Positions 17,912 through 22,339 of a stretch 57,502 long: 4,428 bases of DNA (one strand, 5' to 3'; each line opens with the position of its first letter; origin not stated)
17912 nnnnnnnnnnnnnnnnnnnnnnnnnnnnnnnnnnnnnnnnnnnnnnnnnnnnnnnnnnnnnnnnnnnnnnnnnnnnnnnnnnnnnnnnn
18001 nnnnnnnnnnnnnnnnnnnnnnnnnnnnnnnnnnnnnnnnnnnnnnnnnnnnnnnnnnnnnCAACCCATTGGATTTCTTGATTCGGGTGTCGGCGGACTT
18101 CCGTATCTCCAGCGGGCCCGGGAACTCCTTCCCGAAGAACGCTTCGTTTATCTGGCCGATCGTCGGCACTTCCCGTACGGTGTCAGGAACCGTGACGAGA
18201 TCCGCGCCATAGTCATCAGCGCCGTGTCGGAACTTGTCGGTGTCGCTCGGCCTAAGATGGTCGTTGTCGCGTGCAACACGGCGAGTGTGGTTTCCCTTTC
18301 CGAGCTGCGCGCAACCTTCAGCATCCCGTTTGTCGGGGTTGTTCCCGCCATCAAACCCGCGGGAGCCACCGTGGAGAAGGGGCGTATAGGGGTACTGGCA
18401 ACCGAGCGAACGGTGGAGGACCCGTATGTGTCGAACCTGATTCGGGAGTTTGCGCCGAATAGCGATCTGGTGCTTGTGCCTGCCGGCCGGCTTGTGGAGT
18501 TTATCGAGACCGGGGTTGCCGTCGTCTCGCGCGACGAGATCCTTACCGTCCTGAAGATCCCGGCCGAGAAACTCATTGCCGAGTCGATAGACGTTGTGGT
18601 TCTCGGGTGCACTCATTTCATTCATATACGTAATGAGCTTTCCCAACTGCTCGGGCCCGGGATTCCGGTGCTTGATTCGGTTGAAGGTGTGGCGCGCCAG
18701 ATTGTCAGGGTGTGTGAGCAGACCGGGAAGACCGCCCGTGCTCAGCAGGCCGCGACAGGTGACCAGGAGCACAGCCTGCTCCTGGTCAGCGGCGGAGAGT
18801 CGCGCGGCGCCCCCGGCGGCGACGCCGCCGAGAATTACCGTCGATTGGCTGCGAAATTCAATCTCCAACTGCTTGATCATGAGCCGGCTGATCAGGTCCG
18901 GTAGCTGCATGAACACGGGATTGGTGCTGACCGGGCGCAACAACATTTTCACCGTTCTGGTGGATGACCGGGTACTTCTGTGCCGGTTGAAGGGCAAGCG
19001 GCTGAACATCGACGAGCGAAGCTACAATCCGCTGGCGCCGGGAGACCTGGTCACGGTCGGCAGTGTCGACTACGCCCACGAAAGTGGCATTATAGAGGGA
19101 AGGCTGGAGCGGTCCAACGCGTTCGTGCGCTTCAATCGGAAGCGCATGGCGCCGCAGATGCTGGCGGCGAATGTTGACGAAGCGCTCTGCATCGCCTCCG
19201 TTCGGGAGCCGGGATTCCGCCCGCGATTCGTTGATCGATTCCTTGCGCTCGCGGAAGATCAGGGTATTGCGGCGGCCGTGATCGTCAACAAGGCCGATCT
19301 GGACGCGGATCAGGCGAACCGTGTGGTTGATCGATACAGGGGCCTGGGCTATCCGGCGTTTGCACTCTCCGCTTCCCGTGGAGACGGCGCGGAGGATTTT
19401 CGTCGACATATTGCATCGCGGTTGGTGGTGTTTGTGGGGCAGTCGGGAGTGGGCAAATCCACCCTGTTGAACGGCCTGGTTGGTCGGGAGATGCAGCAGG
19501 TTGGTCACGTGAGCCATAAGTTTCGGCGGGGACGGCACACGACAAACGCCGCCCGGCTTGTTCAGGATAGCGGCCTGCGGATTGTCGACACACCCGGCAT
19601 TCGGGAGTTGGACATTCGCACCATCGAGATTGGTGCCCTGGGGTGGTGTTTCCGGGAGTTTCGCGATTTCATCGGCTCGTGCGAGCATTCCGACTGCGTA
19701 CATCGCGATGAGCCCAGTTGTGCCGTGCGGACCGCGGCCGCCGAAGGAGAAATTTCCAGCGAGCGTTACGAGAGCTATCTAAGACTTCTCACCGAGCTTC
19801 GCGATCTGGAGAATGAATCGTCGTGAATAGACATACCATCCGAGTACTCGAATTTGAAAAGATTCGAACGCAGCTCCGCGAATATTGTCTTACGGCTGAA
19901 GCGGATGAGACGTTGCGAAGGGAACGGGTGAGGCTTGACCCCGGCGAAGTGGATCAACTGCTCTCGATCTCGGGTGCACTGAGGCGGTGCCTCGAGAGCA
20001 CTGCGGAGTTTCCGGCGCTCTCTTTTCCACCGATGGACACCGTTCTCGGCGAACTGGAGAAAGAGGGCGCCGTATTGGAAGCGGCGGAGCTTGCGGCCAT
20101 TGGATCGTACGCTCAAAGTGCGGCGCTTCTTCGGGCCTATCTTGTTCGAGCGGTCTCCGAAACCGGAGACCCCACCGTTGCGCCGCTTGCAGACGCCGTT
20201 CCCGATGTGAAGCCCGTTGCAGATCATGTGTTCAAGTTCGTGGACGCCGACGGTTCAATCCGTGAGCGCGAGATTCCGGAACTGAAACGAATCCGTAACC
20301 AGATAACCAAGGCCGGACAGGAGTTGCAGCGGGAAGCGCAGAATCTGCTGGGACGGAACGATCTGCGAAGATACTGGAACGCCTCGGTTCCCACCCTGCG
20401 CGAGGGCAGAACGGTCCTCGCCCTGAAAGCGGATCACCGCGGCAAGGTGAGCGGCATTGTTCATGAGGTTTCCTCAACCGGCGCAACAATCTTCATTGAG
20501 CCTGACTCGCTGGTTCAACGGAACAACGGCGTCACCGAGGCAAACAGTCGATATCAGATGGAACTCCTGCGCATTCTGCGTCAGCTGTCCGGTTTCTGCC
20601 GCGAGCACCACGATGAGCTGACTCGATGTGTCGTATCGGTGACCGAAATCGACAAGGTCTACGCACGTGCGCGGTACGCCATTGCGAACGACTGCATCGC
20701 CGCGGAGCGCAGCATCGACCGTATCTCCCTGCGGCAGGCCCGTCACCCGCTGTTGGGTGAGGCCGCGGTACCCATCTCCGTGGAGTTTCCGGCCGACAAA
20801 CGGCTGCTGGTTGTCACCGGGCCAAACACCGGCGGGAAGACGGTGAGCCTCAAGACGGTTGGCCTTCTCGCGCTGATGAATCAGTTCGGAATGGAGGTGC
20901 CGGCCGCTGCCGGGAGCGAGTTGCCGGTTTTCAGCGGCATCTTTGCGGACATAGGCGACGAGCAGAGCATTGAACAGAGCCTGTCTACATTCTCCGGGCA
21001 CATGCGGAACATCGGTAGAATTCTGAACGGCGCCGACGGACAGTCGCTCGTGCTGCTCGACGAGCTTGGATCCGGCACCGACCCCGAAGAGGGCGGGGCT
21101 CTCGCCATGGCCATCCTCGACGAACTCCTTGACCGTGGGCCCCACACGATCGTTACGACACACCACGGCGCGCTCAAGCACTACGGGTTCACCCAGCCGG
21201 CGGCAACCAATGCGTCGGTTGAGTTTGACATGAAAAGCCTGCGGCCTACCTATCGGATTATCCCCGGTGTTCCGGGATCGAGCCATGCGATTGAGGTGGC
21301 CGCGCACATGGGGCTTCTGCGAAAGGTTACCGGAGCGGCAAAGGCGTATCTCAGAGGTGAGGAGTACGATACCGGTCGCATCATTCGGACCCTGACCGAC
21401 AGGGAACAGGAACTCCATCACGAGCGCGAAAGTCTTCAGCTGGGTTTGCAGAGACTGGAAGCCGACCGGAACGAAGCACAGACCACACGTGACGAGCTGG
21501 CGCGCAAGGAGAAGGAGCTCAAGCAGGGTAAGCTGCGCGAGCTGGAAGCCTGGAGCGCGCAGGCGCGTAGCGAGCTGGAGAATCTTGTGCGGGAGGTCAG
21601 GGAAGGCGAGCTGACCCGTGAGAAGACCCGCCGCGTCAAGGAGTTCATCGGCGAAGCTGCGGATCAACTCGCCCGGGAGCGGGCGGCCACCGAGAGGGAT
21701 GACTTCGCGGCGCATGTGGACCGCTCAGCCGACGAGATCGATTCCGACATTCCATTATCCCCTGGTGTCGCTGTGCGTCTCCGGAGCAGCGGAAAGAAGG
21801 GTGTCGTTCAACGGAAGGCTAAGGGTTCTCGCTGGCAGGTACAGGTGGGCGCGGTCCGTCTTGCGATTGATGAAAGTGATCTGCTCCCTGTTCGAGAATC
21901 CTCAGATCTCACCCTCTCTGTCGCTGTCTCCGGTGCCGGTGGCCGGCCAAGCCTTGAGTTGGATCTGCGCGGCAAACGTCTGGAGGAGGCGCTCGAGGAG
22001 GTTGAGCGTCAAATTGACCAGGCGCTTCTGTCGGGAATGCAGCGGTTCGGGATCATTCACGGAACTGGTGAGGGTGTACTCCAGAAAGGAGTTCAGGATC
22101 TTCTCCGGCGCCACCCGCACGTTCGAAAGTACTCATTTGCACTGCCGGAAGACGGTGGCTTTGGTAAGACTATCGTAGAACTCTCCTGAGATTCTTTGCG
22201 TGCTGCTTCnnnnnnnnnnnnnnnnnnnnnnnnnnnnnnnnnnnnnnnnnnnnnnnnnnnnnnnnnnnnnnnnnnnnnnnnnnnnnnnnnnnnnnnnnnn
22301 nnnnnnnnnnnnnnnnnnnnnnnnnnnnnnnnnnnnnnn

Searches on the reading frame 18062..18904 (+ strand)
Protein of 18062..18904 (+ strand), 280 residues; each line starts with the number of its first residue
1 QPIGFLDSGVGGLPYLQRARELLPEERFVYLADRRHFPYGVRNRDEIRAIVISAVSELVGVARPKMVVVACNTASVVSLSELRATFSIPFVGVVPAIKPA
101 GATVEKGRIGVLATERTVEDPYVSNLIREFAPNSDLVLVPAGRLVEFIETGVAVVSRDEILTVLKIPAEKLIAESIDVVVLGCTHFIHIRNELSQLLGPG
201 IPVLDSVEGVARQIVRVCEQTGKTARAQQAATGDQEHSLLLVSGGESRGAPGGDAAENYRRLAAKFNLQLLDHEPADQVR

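Call 79: search_protein_families(library=ncbifam, proteins=[window:18062-18904:+], max_evalue=0.00001)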
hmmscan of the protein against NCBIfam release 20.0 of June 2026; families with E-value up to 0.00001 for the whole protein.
window:18062-18904:+ (280 aa): 5 families
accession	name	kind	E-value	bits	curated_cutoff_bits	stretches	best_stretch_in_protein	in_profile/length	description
TIGR00067.1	glut_race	equivalog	5.1e-59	199.7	146.65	1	3-230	1-227/251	glutamate racemase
NF002034.1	PRK00865.1-1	equivalog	1.5e-48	165.3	408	1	6-228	4-226/260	glutamate racemase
NF002035.0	PRK00865.1-3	equivalog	2.1e-41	142.3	328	1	1-228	4-229/267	glutamate racemase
NF052483.1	racemase_CuyB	equivalog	1.5e-09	38.2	190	1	65-218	73-225/225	cysteate racemase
TIGR00035.1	asp_race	subfamily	3.4e-06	26.8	93.1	0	42-186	56-199/236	amino acid racemase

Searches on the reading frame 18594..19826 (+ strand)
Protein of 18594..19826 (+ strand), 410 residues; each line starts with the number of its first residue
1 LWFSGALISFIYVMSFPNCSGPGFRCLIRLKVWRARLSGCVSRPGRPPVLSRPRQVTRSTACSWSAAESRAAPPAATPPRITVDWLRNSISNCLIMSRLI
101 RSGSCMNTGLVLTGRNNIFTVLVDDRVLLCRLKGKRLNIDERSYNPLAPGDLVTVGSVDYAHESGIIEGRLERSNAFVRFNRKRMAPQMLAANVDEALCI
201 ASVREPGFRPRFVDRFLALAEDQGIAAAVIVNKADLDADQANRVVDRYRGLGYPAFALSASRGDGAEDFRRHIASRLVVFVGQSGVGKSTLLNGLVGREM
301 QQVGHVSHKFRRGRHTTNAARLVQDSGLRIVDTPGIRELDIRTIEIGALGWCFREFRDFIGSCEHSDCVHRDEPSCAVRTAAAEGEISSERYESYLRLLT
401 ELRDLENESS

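Call 18: search_protein_families(library=pfam, proteins=[window:18594-19826:+], max_evalue=0.00001)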
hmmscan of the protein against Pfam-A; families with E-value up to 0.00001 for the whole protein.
window:18594-19826:+ (410 aa): 2 families
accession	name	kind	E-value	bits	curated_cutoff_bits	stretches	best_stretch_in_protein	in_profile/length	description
PF03193.22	RsgA_GTPase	-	7.4e-49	166.3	30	1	171-341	2-173/174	RsgA GTPase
PF01926.29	MMR_HSR1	-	1.7e-08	35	21.9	1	278-337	2-58/113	50S ribosome-binding GTPase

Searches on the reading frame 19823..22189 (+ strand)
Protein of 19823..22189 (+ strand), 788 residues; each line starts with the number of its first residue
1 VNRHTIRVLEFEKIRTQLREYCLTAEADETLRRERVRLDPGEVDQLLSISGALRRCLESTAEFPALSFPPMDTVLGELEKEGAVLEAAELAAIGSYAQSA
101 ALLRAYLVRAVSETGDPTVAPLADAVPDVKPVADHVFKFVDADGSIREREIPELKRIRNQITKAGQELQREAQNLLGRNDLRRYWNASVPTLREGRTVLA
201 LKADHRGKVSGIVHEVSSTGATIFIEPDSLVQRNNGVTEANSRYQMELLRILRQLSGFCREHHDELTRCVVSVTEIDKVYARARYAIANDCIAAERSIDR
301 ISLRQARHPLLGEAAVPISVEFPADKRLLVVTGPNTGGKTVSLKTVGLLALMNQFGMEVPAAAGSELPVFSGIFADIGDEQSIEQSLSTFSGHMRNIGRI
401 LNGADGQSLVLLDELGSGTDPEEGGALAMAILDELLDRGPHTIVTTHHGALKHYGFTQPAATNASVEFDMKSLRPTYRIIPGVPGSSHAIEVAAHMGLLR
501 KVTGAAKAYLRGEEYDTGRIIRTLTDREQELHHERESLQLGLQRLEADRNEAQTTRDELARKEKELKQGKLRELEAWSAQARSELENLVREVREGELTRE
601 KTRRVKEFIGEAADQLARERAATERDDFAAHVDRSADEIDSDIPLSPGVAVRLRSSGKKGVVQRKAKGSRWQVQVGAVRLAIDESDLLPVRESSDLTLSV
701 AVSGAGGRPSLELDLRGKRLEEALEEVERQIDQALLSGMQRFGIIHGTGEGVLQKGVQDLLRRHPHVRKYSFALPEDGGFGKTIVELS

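Call 18: search_protein_families(library=pfam, proteins=[window:19823-22189:+], max_evalue=0.00001)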
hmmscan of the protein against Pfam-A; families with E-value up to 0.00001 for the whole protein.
window:19823-22189:+ (788 aa): 3 families
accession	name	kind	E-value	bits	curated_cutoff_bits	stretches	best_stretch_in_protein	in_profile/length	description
PF00488.27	MutS_V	-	7.5e-32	111.3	30.2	1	330-509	2-183/188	MutS domain V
PF01713.27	Smr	-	2e-23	82.8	25.7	1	713-787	1-76/77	Smr domain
PF20297.4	MSSS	-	3.7e-08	33.4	26.8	1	647-687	1-42/42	MutS2 and Smr-associated SH3 domain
